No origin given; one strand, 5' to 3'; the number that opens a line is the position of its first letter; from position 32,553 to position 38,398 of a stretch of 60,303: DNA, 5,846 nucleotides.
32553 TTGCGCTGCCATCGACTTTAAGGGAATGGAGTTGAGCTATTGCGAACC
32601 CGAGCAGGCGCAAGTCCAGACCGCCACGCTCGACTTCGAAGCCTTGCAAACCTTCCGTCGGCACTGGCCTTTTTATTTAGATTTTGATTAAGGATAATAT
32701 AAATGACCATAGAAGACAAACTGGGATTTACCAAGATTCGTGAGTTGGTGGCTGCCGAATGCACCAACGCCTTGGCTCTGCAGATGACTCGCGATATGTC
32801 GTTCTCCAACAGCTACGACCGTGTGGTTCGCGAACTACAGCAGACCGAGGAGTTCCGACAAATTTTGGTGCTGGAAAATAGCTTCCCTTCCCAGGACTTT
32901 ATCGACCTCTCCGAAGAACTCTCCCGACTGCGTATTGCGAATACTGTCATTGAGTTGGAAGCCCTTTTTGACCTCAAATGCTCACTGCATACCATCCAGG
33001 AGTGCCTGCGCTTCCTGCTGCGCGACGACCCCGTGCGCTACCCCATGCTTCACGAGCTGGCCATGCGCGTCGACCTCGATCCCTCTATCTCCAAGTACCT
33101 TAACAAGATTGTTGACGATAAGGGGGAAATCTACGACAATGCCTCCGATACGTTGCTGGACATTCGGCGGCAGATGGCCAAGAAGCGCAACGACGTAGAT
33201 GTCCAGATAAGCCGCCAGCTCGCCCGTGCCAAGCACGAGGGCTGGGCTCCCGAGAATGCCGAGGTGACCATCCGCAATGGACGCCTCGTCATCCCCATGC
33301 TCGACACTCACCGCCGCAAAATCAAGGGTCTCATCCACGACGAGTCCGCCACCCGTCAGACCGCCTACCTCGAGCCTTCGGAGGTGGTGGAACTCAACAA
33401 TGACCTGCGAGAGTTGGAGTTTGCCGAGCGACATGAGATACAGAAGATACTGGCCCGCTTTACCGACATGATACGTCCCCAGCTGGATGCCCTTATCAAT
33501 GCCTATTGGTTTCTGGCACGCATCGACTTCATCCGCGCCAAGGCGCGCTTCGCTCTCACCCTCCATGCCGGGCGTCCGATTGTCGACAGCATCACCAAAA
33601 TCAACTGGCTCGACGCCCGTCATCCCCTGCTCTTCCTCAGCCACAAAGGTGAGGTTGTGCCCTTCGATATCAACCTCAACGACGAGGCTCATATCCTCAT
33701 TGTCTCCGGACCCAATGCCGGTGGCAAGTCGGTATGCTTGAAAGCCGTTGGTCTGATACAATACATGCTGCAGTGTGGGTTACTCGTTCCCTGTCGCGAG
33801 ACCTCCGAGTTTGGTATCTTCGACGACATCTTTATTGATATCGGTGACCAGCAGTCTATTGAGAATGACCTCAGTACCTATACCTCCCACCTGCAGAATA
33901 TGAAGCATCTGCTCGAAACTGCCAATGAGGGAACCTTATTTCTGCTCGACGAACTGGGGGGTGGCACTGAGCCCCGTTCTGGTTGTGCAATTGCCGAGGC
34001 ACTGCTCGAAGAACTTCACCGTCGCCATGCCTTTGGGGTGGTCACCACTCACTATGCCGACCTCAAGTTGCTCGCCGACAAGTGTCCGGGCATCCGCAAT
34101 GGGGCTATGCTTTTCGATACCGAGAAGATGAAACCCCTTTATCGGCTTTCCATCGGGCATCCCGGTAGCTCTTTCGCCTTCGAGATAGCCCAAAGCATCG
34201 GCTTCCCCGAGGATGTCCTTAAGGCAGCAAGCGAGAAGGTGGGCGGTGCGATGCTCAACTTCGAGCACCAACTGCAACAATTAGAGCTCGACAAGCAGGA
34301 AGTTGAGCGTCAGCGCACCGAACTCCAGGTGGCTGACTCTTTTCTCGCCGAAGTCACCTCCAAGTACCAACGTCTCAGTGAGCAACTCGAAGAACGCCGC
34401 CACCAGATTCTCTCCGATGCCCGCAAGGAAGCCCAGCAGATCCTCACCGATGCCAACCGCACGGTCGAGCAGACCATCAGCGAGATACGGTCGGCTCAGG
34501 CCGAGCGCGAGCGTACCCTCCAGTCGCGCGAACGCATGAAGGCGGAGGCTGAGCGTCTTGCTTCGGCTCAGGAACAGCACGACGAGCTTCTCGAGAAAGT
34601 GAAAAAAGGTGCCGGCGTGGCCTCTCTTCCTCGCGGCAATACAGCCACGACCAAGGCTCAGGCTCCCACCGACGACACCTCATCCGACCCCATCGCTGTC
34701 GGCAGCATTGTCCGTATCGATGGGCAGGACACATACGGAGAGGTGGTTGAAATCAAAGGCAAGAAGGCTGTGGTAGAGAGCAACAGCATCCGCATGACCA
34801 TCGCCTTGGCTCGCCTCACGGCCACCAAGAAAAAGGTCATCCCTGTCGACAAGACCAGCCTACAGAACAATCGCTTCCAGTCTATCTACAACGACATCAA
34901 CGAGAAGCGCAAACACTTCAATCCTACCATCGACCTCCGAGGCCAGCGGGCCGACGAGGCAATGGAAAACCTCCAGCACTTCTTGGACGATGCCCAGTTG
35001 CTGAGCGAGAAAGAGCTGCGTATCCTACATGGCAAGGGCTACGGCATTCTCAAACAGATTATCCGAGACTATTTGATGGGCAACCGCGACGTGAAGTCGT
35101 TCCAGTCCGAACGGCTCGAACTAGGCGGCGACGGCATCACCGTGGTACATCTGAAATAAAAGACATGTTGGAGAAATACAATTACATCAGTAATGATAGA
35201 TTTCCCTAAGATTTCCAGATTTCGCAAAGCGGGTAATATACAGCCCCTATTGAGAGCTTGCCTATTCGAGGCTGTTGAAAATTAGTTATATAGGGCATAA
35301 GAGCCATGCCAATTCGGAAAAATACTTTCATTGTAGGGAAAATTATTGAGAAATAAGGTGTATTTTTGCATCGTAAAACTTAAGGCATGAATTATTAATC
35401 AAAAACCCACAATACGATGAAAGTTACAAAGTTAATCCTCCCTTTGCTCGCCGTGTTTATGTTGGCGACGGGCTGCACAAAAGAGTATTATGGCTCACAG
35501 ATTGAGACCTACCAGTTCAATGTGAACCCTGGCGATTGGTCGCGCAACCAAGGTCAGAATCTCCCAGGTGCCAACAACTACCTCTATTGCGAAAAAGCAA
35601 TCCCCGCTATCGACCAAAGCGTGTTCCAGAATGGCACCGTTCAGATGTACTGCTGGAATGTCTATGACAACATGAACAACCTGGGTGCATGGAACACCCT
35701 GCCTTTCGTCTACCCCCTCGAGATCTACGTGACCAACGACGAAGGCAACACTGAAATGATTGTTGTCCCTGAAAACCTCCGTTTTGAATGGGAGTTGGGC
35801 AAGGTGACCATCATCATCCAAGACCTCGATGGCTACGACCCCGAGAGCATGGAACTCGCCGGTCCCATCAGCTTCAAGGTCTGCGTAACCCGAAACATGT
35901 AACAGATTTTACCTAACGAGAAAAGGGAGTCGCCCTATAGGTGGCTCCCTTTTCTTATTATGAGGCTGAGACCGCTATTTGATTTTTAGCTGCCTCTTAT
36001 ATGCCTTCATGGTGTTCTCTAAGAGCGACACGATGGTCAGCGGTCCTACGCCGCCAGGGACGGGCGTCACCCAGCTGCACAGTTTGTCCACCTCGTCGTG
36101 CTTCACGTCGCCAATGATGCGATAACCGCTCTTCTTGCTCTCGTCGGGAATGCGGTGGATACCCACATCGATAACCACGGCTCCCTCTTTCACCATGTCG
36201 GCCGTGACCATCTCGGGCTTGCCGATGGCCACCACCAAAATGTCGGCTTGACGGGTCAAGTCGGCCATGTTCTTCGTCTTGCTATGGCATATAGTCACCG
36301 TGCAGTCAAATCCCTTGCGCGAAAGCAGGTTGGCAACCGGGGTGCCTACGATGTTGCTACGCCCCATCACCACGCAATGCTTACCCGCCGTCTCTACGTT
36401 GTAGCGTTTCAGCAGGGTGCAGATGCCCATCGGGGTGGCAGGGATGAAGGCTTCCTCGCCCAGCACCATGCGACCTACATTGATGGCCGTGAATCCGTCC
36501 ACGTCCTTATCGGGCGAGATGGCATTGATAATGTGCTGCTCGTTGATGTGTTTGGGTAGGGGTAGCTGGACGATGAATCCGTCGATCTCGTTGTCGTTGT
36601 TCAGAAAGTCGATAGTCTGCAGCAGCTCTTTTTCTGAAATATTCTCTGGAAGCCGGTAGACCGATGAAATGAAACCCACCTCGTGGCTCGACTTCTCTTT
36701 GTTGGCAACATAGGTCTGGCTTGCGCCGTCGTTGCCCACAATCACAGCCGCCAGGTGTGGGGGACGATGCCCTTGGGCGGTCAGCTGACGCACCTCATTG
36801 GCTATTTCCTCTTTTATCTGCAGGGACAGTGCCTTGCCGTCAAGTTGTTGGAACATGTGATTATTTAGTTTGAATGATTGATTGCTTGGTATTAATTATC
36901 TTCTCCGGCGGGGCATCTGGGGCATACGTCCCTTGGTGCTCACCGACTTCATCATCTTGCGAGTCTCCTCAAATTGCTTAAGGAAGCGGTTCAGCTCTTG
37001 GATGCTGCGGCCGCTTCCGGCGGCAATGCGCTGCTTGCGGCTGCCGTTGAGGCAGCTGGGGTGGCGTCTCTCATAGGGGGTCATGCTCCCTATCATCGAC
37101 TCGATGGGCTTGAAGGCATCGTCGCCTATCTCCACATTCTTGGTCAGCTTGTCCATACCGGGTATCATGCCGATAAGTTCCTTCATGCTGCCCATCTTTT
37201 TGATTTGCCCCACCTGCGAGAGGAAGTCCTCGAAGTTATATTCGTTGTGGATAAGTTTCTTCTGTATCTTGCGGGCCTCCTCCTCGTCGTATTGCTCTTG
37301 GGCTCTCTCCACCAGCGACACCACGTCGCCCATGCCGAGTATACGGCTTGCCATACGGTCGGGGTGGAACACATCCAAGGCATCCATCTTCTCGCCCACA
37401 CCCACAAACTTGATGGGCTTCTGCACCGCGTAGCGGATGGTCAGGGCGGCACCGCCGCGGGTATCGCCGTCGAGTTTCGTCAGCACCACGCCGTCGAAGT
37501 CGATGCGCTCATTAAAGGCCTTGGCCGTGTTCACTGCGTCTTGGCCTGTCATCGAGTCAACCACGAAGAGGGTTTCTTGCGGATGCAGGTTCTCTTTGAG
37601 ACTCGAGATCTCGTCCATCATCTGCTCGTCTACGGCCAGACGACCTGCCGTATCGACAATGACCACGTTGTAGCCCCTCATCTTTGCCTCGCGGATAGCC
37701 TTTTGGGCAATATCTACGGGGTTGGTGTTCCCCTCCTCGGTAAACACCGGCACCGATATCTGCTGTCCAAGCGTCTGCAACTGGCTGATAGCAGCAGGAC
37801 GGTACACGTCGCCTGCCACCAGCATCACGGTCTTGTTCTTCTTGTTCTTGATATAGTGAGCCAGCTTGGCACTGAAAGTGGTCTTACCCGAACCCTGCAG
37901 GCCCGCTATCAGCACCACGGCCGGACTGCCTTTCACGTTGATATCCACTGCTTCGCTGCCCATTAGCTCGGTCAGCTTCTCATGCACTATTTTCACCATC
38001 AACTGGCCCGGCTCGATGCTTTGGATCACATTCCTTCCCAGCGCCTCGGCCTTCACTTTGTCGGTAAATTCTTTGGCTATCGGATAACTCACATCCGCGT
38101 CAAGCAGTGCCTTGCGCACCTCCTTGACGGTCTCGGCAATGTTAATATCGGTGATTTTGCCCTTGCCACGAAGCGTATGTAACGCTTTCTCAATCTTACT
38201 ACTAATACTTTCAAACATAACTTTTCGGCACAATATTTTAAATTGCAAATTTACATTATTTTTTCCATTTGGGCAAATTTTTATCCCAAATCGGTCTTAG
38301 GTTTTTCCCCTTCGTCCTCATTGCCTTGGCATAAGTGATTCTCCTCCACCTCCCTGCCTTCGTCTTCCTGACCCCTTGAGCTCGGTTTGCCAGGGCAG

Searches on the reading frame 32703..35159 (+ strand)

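Call 67: search_protein_families(library=pfam, proteins=[window:32703-35159:+], max_evalue=0.00001)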
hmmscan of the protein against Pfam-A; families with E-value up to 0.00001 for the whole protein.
window:32703-35159:+ (818 aa): 3 families
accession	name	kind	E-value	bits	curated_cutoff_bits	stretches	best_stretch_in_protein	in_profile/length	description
PF00488.27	MutS_V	-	4.7e-36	125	30.2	1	332-512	1-183/188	MutS domain V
PF01713.27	Smr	-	8.5e-23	80.8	25.7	1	743-818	1-77/77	Smr domain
PF20297.4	MSSS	-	1e-07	31.9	26.8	1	666-705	1-42/42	MutS2 and Smr-associated SH3 domain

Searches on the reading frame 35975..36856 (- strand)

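Call 67: search_protein_families(library=pfam, proteins=[window:35975-36856:-], max_evalue=0.00001)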
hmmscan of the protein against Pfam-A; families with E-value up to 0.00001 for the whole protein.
window:35975-36856:- (293 aa): 2 families
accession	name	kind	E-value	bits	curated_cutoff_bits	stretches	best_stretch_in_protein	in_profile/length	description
PF02882.25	THF_DHG_CYH_C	-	4.3e-67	224.9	27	1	124-289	2-159/160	Tetrahydrofolate dehydrogenase/cyclohydrolase, NAD(P)-binding domain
PF00763.28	THF_DHG_CYH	-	3.2e-42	143.9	32.8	1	5-120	1-115/115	Tetrahydrofolate dehydrogenase/cyclohydrolase, catalytic domain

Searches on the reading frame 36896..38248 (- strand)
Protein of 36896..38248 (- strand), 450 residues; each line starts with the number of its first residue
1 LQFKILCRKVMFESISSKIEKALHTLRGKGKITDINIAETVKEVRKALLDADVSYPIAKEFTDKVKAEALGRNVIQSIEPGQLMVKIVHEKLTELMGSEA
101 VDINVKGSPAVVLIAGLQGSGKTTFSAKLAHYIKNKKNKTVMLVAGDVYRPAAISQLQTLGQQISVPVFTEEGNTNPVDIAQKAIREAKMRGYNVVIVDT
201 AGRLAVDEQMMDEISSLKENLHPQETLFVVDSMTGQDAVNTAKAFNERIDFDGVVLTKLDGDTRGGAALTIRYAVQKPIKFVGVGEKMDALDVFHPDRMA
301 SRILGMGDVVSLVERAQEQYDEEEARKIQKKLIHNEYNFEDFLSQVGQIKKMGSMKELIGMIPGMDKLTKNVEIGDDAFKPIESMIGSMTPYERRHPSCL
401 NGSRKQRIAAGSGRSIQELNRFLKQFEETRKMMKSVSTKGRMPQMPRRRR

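Call 67: search_protein_families(library=pfam, proteins=[window:36896-38248:-], max_evalue=0.00001)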
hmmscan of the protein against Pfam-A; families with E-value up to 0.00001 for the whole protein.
window:36896-38248:- (450 aa): 4 families
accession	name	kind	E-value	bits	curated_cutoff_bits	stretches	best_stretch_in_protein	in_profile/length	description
PF00448.28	SRP54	-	1.4e-75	253.7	22.7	1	109-305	1-196/196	SRP54-type protein, GTPase domain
PF02978.25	SRP_SPB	-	3.2e-32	111.2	27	1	336-433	1-91/91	Signal peptide binding domain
PF02881.24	SRP54_N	-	2.3e-18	66.6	22.4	1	16-92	2-75/75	SRP54-type protein, helical bundle domain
PF06414.18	Zeta_toxin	-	5.1e-07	29.8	22.3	1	106-201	13-103/199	Zeta toxin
